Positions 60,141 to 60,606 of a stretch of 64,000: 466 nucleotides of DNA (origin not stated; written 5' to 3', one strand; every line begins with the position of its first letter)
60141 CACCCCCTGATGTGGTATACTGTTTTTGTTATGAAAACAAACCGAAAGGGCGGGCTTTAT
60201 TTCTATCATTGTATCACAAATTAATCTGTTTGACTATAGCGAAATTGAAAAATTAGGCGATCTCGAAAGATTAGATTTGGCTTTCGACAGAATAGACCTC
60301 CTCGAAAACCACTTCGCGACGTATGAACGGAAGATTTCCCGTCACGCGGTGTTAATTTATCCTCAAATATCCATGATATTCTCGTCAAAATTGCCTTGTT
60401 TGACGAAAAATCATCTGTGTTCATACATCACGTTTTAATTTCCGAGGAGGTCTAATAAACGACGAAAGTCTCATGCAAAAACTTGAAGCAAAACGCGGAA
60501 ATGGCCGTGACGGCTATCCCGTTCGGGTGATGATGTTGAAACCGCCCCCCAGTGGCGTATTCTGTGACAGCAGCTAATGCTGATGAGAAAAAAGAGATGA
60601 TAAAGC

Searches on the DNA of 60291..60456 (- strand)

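Call 56: search_dna_similar(query=window:60291-60456:-, collection=plasmids, mode=distant, max_evalue=0.01, max_rows=10)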
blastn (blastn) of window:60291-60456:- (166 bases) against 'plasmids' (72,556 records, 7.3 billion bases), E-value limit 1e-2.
No match.

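Call 57: search_dna_similar(query=window:60291-60456:-, collection=phages, mode=distant, max_evalue=0.01, max_rows=10)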
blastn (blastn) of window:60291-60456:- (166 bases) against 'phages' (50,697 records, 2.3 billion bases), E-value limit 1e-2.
No match.
